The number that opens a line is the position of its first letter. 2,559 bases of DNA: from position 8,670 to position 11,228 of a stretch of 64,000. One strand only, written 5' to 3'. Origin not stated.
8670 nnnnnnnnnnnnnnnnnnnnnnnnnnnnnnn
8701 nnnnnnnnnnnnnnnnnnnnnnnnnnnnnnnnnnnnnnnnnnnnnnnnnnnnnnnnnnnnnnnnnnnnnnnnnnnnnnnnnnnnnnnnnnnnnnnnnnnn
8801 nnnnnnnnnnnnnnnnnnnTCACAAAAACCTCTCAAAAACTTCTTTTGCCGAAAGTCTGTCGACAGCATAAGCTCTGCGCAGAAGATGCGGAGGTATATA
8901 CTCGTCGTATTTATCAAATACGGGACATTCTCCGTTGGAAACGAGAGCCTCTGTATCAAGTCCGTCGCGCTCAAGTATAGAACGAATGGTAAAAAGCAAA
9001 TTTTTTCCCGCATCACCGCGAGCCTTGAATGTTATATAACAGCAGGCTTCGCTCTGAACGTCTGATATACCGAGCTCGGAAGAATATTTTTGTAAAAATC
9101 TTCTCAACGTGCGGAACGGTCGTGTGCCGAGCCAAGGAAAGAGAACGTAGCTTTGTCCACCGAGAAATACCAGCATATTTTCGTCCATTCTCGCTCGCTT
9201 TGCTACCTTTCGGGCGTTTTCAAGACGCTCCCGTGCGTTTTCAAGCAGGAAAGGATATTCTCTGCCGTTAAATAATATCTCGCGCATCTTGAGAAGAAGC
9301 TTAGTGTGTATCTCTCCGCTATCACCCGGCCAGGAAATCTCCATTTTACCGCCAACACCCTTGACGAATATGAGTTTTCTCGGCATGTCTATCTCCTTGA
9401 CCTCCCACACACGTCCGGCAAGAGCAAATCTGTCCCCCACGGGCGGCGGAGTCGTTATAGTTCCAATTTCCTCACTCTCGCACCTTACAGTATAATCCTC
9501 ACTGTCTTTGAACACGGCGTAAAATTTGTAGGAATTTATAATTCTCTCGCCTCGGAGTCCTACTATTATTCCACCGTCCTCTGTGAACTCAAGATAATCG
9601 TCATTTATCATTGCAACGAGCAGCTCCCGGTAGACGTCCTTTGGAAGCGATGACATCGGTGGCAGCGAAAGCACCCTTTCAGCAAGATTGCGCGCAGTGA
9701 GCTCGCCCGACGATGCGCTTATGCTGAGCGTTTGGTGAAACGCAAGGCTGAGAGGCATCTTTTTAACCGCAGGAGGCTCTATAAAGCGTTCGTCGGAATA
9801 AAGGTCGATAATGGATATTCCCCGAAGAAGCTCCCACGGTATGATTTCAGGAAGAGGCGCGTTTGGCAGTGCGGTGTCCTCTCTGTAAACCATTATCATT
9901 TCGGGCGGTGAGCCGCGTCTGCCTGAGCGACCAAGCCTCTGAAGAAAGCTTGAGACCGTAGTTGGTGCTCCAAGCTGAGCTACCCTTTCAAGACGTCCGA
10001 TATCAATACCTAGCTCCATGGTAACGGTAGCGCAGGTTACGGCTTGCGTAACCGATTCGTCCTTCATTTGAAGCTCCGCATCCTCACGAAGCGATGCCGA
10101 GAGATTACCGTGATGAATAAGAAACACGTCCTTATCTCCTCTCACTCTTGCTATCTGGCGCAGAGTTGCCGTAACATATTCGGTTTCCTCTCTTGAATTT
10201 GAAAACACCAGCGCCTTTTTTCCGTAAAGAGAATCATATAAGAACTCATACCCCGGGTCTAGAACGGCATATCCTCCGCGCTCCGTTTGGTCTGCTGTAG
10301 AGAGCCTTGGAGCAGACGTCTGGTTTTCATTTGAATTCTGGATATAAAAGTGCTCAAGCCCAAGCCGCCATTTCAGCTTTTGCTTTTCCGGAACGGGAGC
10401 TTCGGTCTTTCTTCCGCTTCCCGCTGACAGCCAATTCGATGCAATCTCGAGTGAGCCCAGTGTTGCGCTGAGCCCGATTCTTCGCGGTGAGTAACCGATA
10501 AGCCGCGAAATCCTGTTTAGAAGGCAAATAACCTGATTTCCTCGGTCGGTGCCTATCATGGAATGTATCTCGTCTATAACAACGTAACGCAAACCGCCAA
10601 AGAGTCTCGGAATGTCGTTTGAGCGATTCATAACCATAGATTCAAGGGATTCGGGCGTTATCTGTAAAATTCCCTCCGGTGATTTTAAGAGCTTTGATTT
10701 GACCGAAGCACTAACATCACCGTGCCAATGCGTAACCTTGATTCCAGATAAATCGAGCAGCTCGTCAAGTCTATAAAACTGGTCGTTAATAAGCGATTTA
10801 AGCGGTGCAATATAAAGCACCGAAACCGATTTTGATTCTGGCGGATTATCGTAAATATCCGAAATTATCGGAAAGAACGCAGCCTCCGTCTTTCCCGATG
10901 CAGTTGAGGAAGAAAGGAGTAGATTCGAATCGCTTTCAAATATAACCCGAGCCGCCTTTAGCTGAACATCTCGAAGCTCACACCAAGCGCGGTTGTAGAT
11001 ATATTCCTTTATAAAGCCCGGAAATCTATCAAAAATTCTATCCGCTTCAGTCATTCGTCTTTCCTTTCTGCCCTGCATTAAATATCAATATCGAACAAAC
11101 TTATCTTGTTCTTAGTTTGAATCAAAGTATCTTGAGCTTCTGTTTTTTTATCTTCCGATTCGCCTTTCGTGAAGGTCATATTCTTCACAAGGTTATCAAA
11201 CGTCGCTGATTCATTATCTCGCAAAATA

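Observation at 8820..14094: Shango-like three-gene cassette: a TerB-N/TerB-C protein, a DUF2791/BrxD-type ATPase and an Lhr-like SF2 helicase, translationally coupled with their own consensus promoter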

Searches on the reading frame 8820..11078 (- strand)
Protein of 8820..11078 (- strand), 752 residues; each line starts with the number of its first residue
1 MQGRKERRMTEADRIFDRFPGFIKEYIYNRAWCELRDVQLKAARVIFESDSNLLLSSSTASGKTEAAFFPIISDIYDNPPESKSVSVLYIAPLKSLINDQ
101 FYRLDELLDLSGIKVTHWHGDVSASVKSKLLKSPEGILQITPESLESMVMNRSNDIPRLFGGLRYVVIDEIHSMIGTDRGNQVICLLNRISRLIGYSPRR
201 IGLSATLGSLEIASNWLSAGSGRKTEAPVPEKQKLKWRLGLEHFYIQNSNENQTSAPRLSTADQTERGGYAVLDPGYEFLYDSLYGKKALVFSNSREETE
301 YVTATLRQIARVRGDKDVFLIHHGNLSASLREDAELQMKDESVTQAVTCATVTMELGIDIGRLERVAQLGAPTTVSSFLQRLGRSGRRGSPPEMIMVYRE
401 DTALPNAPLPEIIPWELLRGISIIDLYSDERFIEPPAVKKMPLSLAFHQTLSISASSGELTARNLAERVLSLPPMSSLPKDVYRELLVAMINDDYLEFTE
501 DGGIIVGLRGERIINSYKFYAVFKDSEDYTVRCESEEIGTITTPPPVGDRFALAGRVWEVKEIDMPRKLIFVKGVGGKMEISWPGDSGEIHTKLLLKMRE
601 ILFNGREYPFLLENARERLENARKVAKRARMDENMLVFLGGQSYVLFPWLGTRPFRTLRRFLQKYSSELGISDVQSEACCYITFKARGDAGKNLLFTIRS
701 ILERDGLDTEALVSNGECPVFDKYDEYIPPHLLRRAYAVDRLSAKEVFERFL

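Call 3: search_protein_families(library=pfam, proteins=[window:8820-11078:-], max_evalue=0.01)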
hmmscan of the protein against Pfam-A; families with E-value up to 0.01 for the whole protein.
window:8820-11078:- (752 aa): 4 families
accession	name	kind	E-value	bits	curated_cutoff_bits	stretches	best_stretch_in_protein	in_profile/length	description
PF00270.35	DEAD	-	8e-28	97.7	26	1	37-208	2-161/167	DEAD/DEAH box helicase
PF00271.37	Helicase_C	-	1.4e-14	54.7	23.5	1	282-389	11-110/110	Helicase conserved C-terminal domain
PF04851.21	ResIII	-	1.6e-05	25.3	22.5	1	34-207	3-162/164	Type III restriction enzyme, res subunit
PF22590.2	Cas3-like_C_2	-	0.0068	17.1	27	0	286-388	2-104/106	CRISPR-associated nuclease/helicase Cas3, C-terminal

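Call 4: search_protein_families(library=padloc, proteins=[window:8820-11078:-], max_evalue=0.01)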
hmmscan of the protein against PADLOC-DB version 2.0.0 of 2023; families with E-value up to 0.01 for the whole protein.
window:8820-11078:- (752 aa): 55 families (the best 25 are shown)
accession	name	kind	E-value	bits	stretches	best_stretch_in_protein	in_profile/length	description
PDLC03960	SngC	-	1.7e-234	778.8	1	15-747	5-713/720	-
PDLC02503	BrxHI|BrxHII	-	7.8e-120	399.3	1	16-668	5-615/698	BrxHI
PDLC02501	BrxHI|BrxHII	-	6.8e-76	254.1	2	15-225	3-213/925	BrxHI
PDLC02897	DpdJ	-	3.3e-28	96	1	37-388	102-451/1570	DpdJ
PDLC00037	DruE3|DruE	-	1.6e-21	73.9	2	39-209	106-301/2055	SNF2 family N-terminal domain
PDLC00035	DruE3|DruE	-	1.6e-18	63.8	2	39-210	107-302/1460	SNF2 family N-terminal domain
PDLC02896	DpdJ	-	2.9e-18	63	3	129-293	331-495/1487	DpdJ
PDLC00036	DruE3|DruE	-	1.9e-17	59.7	2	39-177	97-253/2023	SNF2 family N-terminal domain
PDLC00013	DruE1|DruE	-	5.6e-15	52.3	2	346-398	1084-1136/1776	SNF2 family N-terminal domain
PDLC00192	HamB1|HamB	-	2.7e-14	49.8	1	31-226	265-453/1104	DEAD-box helicase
PDLC01761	Cas3b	-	3e-13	47.4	2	33-133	218-305/705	-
PDLC02569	DrmA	-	3e-12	43.2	1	279-388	761-873/1095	DrmA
PDLC03928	PsyrT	-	3.4e-12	43.5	2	321-406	270-354/689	-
PDLC02864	DpdF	-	4.4e-12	43.6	1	278-401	226-341/610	DpdF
PDLC00015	DruE2|DruE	-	9e-12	41.5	1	303-394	1139-1220/1887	SNF2 family N-terminal domain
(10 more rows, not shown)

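Call 5: search_protein_families(library=ncbifam, proteins=[window:8820-11078:-], max_evalue=0.01)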
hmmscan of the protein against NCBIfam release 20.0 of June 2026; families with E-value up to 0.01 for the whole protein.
window:8820-11078:- (752 aa): 28 families (the best 25 are shown)
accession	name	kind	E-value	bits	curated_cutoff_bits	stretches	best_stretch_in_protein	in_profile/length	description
TIGR04121.1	DEXH_lig_assoc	equivalog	4.7e-56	190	850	1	23-391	3-349/804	ligase-associated DNA damage response DEXH box helicase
NF010338.0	PRK13767.1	equivalog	7.3e-53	180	849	1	5-388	5-385/877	ATP-dependent helicase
TIGR03817.1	DECH_helic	hypoth_equivalog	8.3e-31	107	874.1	1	39-401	41-386/742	helicase/secretion neighborhood putative DEAH-box helicase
NF007284.0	PRK09751.1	equivalog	1.2e-30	105.6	1496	2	28-311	23-317/1538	ATP-dependent helicase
NF041067.1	DpdJ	equivalog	1.7e-16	59.1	800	2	134-293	329-489/1482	protein DpdJ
TIGR00614.1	recQ_fam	subfamily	9.7e-15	54.3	219.8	2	277-400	217-332/470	RecQ family ATP-dependent DNA helicase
NF002251.0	PRK01172.1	equivalog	3.3e-14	52.1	891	1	33-238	21-210/674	ATP-dependent DNA helicase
NF002654.0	PRK02362.1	equivalog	6.2e-14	51.2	887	1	23-229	12-203/739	ATP-dependent DNA helicase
NF040935.1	helicase_Hel308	equivalog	8.4e-14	50.6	1200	1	23-247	15-221/704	ATP-dependent DNA helicase Hel308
NF001308.0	PRK00254.1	equivalog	9.4e-13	47.2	1216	1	23-220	12-192/720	ATP-dependent DNA helicase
TIGR01389.1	recQ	equivalog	2.1e-11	43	640.2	1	288-400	226-330/591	DNA helicase RecQ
NF008394.0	PRK11192.1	equivalog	3.1e-10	39.4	507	1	287-390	248-343/441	ATP-dependent RNA helicase SrmB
NF053631.1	RNA_helic_CshA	equivalog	7.2e-09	35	646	2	28-175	15-154/434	degradosome RNA helicase CshA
NF041063.1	DpdF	equivalog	6.6e-08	31.6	550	1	42-172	148-280/813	protein DpdF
NF053636.1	DDHlcsCsdAPsy1082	equivalog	3.2e-07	29.3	890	1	288-390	245-339/512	DEAD/DEAH box helicase CsdA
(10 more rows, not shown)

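Call 17: find_encoding_contigs(protein=window:8820-11078:-, flank=10000, max_places=6)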
Protein window:8820-11078:- (752 aa): no gene with exactly this product is on record in the collection.

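Call 29: search_solved_structures(query=window:8820-11078:-, max_evalue=0.001)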
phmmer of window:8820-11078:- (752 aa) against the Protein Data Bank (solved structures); distinct sequences matched with E-value up to 0.001: 105 (the best 60 are shown).
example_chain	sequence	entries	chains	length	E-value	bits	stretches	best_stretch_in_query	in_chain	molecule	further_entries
6znp_A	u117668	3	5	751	1.2e-24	89.7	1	23-398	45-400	Uncharacterized ATP-dependent helicase YprA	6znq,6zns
5v9x_A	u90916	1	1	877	1.2e-24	89.7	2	16-220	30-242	ATP-dependent DNA helicase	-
7lhl_A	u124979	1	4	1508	1.3e-23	86.3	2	17-220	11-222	ATP-dependent DNA helicase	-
8alz_B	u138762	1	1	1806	3.5e-22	81.6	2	28-219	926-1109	Activating signal cointegrator 1 complex subunit 3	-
4f92_B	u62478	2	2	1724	1.8e-20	75.9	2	34-218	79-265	U5 small nuclear ribonucleoprotein 200 kDa helicase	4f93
6qdv_B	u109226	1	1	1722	2e-20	75.8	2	34-218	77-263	U5 small nuclear ribonucleoprotein 200 kDa helicase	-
4f91_B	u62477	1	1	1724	2e-20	75.8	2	34-218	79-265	U5 small nuclear ribonucleoprotein 200 kDa helicase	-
5urj_A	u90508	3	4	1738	2e-20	75.7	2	34-218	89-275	U5 small nuclear ribonucleoprotein 200 kDa helicase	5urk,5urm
4kit_B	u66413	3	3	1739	2e-20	75.7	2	34-218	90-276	U5 small nuclear ribonucleoprotein 200 kDa helicase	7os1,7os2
6s8q_B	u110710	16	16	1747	2.1e-20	75.7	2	34-218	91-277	U5 small nuclear ribonucleoprotein 200 kDa helicase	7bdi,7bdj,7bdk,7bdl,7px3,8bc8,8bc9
6s9i_B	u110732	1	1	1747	2.8e-20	75.3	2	34-218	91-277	U5 small nuclear ribonucleoprotein 200 kDa helicase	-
6s8o_B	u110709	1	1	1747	2.8e-20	75.3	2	34-218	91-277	U5 small nuclear ribonucleoprotein 200 kDa helicase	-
3jcr_C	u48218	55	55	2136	4e-20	74.8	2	34-218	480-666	hBrr2 | U5 small nuclear ribonucleoprotein 200 kDa helicase | Brr2, U5 small nuclear ribonucleoprotein 200 kDa helicase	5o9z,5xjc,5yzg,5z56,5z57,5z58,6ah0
6qv3_A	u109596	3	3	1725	7.8e-20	73.8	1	35-215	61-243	Pre-mRNA splicing helicase-like protein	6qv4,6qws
5m59_A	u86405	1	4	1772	8.3e-20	73.7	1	35-215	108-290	Pre-mRNA splicing helicase-like protein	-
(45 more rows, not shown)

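Call 35: find_homologous_proteins(query=window:8820-11078:-, max_evalue=0.00001)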
Query window:8820-11078:- (752 aa): 8000 proteins with E <= 0.00001 among 8000 candidates; the best 120 are listed.
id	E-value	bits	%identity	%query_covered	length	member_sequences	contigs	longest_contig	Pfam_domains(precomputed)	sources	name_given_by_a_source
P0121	0.0e+0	1550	91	99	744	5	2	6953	PF00270.36,PF00271.38,PF04851.22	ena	-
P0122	0.0e+0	1428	84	99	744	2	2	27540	PF00270.36,PF00271.38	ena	-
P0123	0.0e+0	1426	84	99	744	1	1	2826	PF00270.36,PF00271.38,PF04851.22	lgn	-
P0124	0.0e+0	1425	83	99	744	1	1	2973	PF00270.36,PF00271.38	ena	-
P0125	0.0e+0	1425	84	99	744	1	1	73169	PF00270.36,PF00271.38,PF04851.22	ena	-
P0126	0.0e+0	1425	83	99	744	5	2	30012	PF00270.36,PF00271.38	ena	-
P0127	0.0e+0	1419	83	99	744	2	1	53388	PF00270.36,PF00271.38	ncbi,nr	ncbi:MAG: DEAD/DEAH box helicase [Ruminococcaceae bacterium]|nr:DEAD/DEAH box helicase [Oscillospira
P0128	0.0e+0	1416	83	99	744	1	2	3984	PF00270.36,PF00271.38,PF04851.22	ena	-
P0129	0.0e+0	1407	83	99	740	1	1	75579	PF00270.36,PF00271.38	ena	-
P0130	0.0e+0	1406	81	99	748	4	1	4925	PF00270.36,PF00271.38,PF04851.22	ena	-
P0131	0.0e+0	1406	82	99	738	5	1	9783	PF00270.36,PF00271.38,PF04851.22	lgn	-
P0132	0.0e+0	1405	82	99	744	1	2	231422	PF00270.36,PF00271.38,PF04851.22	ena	-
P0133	0.0e+0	1404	82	99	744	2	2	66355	PF00270.36,PF00271.38,PF04851.22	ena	-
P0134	0.0e+0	1404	82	99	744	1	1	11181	PF00270.36,PF00271.38,PF04851.22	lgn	-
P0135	0.0e+0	1402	82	99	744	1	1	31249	PF00270.36,PF00271.38,PF04851.22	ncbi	-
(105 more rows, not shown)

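Call 43: search_dna_similar(query=window:8820-11054:-, collection=plasmids, mode=protein, max_rows=25, rows=spread)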
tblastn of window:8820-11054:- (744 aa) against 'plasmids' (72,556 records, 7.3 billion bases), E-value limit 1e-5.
Records with a match: 864; places in all: 881; records where one place covers at least 80% of the query: 681.
Best place of each record, by identity: <60% 864.
By first word of the organism name: Klebsiella 465; Salmonella 144; Pantoea 56; Escherichia 28; Paraburkholderia 8; Sulfitobacter 7; Burkholderia 6; Phyllobacterium 6; Phaeobacter 5; Neorhizobium 5; and 86 more.
By predicted mobility (MOB-suite, as given by PLSDB): conjugative 564; non-mobilizable 240; mobilizable 60.
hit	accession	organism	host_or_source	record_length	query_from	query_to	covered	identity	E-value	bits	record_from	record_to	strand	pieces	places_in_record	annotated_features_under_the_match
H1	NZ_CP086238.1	Clostridium estertheticum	single colony,bovine feces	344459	7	744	99%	47.2%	0e+0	628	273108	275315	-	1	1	DEAD/DEAH box helicase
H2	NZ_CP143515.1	Aeromonas hydrophila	Homo sapiens,abdominal fluid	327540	15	739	97%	32.2%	4e-87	308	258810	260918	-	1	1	DEAD/DEAH box helicase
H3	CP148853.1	Salmonella enterica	Dog,single cell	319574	15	730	96%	31.3%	6e-83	296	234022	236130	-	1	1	DEAD/DEAH box helicase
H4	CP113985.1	Salmonella enterica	Homo sapiens,human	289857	15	730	96%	30.9%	9e-84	298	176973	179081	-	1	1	DEAD/DEAH box helicase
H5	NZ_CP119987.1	Salmonella enterica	mechanically deboned meat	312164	15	730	96%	30.9%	1e-83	298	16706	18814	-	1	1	DEAD/DEAH box helicase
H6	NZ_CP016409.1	Salmonella enterica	comminuted chicken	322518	15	730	96%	30.9%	1e-83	298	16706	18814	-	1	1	DEAD/DEAH box helicase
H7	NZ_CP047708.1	Klebsiella pneumoniae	Rectal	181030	8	730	97%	30.2%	1e-84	301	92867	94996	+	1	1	DEAD/DEAH box helicase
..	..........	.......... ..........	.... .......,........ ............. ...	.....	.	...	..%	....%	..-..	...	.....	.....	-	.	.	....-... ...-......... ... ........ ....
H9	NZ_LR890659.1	Serratia marcescens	Homo sapiens,rectal swab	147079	8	730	97%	30.2%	4e-84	299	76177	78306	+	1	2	DEAD/DEAH box helicase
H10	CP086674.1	Klebsiella pneumoniae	Homo sapiens,Cell culture,trachea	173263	8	730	97%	30.2%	4e-84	299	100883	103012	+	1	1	DEAD/DEAH box helicase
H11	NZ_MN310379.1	Klebsiella quasipneumoniae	-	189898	8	730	97%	30.2%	4e-84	299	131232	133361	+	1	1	DEAD/DEAH box helicase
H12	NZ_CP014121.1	Klebsiella pneumoniae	Homo sapiens,urine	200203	8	730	97%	30.2%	4e-84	299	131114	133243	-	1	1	DEAD/DEAH box helicase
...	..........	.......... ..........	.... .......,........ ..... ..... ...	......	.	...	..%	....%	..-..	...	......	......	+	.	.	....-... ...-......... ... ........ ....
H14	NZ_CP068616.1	Klebsiella pneumoniae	Homo sapiens,blood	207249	8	730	97%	30.2%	4e-84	299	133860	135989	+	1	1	DEAD/DEAH box helicase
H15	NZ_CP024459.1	Klebsiella pneumoniae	Homo sapiens,sputum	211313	8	730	97%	30.2%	4e-84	299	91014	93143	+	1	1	DEAD/DEAH box helicase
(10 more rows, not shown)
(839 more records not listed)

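Call 44: get_annotated_region(hit=H1, flank=8000)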
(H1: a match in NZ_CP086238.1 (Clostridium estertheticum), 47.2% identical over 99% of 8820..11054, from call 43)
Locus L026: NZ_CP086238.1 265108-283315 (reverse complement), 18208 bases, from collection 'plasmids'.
description: Clostridium estertheticum strain CF002 plasmid pCF002-344, complete sequence
organism: Clostridium estertheticum (NCBI taxid 238834)
taxonomy: Bacteria; Bacillota; Clostridia; Eubacteriales; Clostridiaceae; Clostridium; Clostridium estertheticum
host: -; source: single colony,bovine feces; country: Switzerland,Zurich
typing (MOB-suite, as given by PLSDB): non-mobilizable
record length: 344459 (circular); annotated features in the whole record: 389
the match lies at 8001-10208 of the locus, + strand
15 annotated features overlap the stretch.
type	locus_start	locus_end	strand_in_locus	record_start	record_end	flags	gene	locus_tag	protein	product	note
CDS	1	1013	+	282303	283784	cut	-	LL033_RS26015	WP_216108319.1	amino acid adenylation domain-containing protein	-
CDS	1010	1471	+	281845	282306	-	-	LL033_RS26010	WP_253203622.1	GNAT family N-acetyltransferase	-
CDS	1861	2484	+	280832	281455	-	-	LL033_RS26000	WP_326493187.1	MFS transporter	GO:0055085 - transmembrane transport [Evidence IEA]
CDS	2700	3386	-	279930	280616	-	-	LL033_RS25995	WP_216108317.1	alpha/beta hydrolase-fold protein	-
CDS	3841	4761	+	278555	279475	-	-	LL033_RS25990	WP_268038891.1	relaxase/mobilization nuclease domain-containing protein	-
CDS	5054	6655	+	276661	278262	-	-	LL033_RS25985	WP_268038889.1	TerB N-terminal domain-containing protein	-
CDS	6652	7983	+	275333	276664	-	-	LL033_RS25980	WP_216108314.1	ATP-binding protein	-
CDS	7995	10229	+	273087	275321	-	-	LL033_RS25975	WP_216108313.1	DEAD/DEAH box helicase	-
CDS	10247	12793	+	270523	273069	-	-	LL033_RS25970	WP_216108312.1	ATP-binding cassette domain-containing protein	-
CDS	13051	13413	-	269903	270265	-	-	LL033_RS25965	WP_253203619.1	IS110 family transposase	-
CDS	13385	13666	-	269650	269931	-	-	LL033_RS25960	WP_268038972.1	transposase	GO:0006313 - DNA transposition [Evidence IEA]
CDS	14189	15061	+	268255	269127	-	-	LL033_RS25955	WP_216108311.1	DUF5131 family protein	-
CDS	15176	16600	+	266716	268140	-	-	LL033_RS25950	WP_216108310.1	carboxylesterase family protein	-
CDS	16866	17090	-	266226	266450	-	-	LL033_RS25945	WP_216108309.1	TetR/AcrR family transcriptional regulator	GO:0006355 - regulation of DNA-templated transcription [Evidence IEA]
CDS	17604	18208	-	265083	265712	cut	-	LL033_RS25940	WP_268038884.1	MmcQ/YjbR family DNA-binding protein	-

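Call 45: get_annotated_region(hit=H7, flank=8000)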
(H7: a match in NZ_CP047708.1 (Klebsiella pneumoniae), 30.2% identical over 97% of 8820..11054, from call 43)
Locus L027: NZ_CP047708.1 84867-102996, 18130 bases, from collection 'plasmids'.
description: Klebsiella pneumoniae strain Kpn-13 plasmid pKpn13-1, complete sequence
organism: Klebsiella pneumoniae (NCBI taxid 573)
taxonomy: Bacteria; Pseudomonadota; Gammaproteobacteria; Enterobacterales; Enterobacteriaceae; Klebsiella; Klebsiella pneumoniae
host: -; source: Rectal; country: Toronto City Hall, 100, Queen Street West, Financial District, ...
typing (MOB-suite, as given by PLSDB): conjugative; replicon IncFIB; relaxase MOBF,MOBF; mating-pair formation MPF_F
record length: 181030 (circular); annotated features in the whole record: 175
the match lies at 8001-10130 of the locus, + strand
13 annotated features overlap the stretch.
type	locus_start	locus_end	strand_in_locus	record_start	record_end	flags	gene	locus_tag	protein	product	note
CDS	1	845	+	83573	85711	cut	-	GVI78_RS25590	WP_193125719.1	AAA family ATPase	-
CDS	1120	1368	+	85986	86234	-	-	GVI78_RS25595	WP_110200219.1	hypothetical protein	-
CDS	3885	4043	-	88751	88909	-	-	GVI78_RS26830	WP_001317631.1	transposase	GO:0006313 - DNA transposition [Evidence IEA]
CDS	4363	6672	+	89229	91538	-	-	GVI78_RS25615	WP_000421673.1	TerB N-terminal domain-containing protein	-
CDS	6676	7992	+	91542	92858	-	-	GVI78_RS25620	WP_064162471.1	ATP-binding protein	-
CDS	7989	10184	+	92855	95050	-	-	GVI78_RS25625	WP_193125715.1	DEAD/DEAH box helicase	-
CDS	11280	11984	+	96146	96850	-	-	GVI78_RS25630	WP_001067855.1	IS6-like element IS26 family transposase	GO:0006313 - DNA transposition [Evidence IEA]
CDS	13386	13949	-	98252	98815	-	-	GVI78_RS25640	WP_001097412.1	chlorite dismutase family protein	-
CDS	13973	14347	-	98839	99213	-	-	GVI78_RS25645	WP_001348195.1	cupin domain-containing protein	-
CDS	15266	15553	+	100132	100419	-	-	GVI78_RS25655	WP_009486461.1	thermonuclease family protein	-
CDS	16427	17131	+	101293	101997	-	-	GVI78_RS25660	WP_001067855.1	IS6-like element IS26 family transposase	GO:0006313 - DNA transposition [Evidence IEA]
CDS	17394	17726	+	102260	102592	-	-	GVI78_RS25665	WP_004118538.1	multidrug efflux SMR transporter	-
CDS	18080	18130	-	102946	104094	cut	nhaA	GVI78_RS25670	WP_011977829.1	Na+/H+ antiporter NhaA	GO:1902600 - proton transmembrane transport [Evidence IEA]; GO:0006814 - sodium ion transport [Evidence IEA]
